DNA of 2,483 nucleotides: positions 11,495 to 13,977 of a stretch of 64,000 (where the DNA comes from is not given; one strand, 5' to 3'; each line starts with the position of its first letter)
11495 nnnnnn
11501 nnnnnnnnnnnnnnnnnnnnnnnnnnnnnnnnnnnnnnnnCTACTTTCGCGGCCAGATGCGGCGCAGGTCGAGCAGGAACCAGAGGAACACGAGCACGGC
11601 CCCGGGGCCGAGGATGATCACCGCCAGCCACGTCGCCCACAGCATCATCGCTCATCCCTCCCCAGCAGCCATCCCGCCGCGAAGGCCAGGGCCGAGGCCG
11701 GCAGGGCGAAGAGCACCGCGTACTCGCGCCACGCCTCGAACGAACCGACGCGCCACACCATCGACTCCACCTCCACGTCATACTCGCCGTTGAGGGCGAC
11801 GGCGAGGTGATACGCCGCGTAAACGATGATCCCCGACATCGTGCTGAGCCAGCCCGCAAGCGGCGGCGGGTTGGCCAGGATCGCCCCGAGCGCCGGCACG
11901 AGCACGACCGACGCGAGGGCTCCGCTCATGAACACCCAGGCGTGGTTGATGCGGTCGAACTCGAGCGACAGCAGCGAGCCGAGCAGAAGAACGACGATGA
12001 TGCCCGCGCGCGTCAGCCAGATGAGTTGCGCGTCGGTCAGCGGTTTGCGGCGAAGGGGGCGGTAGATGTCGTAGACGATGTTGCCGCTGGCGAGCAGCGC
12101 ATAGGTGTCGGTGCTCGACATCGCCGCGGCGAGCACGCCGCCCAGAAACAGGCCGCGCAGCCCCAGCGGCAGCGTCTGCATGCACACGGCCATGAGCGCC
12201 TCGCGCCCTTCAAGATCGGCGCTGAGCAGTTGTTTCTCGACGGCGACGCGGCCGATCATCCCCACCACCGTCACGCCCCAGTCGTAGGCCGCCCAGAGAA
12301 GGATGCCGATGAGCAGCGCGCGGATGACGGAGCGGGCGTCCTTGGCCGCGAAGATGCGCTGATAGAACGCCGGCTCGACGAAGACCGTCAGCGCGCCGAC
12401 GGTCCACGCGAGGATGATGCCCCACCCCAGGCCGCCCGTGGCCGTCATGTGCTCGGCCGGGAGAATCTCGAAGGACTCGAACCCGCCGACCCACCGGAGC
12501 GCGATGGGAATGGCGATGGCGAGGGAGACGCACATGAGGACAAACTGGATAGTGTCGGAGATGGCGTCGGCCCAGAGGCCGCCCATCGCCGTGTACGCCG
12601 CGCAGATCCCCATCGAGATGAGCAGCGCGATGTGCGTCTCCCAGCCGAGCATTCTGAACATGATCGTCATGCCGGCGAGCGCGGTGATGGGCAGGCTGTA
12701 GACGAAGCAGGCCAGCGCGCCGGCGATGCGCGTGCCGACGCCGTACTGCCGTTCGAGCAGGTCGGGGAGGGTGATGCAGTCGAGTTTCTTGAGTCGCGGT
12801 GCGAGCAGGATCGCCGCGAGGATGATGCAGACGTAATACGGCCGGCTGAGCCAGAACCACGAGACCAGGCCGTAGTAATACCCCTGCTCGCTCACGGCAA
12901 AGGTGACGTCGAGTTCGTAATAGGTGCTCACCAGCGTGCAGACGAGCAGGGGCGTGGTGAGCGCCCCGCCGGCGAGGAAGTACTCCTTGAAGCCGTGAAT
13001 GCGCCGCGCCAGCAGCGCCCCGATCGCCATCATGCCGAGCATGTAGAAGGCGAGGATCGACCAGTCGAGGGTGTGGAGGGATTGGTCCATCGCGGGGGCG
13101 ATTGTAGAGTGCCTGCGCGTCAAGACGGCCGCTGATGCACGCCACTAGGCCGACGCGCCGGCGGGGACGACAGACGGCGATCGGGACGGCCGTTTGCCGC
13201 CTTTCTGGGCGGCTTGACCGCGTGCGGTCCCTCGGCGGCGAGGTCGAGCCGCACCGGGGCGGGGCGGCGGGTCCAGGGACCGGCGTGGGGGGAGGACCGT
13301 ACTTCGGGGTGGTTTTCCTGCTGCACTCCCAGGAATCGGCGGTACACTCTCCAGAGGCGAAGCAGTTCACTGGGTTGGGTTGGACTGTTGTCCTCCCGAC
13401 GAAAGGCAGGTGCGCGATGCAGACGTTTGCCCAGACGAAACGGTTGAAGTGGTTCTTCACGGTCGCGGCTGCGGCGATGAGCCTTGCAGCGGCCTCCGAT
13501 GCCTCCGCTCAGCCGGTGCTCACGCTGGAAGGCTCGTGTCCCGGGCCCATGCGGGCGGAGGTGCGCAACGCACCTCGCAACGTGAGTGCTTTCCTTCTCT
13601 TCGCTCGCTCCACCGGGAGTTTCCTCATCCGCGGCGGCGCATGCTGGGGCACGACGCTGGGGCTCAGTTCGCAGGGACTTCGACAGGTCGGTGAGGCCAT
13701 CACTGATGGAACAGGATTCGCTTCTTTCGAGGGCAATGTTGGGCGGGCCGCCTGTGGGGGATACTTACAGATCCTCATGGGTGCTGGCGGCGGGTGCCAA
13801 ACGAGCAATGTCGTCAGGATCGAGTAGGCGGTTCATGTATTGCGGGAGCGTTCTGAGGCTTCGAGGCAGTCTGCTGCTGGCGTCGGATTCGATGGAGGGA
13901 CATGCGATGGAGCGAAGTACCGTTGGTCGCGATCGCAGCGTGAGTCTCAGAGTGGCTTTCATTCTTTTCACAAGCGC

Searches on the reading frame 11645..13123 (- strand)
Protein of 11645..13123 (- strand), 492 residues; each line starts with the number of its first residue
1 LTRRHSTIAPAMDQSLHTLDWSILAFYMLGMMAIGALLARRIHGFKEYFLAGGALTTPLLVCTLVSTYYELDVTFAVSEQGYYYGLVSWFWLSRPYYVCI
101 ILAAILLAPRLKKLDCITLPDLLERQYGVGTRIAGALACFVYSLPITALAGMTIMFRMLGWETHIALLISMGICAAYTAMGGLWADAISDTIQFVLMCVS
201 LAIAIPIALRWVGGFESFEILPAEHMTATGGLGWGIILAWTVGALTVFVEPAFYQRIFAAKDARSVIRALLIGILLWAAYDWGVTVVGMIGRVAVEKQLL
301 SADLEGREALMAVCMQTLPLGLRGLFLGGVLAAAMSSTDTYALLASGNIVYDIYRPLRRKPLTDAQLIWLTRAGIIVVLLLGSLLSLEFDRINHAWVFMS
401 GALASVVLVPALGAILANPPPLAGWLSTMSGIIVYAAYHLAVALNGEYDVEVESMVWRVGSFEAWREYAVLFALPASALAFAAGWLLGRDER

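Call 36: search_protein_families(library=pfam, proteins=[window:11645-13123:-], max_evalue=0.001)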
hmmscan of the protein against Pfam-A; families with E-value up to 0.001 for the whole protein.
window:11645-13123:- (492 aa): 1 family
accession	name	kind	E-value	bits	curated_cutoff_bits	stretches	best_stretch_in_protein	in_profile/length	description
PF00474.23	SSF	-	2.7e-30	106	22.8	1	48-414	1-383/406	Sodium:solute symporter family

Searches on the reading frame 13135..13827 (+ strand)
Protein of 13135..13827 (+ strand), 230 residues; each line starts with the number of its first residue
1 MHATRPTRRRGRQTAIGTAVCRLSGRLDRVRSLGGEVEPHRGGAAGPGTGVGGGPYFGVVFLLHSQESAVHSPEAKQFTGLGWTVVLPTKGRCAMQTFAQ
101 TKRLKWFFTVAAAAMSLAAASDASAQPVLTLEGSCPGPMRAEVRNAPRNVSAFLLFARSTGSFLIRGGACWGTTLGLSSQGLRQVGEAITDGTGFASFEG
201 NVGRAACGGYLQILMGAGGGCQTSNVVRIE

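Call 36: search_protein_families(library=pfam, proteins=[window:13135-13827:+], max_evalue=0.001)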
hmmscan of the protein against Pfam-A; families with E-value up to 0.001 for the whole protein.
window:13135-13827:+ (230 aa): 0 families
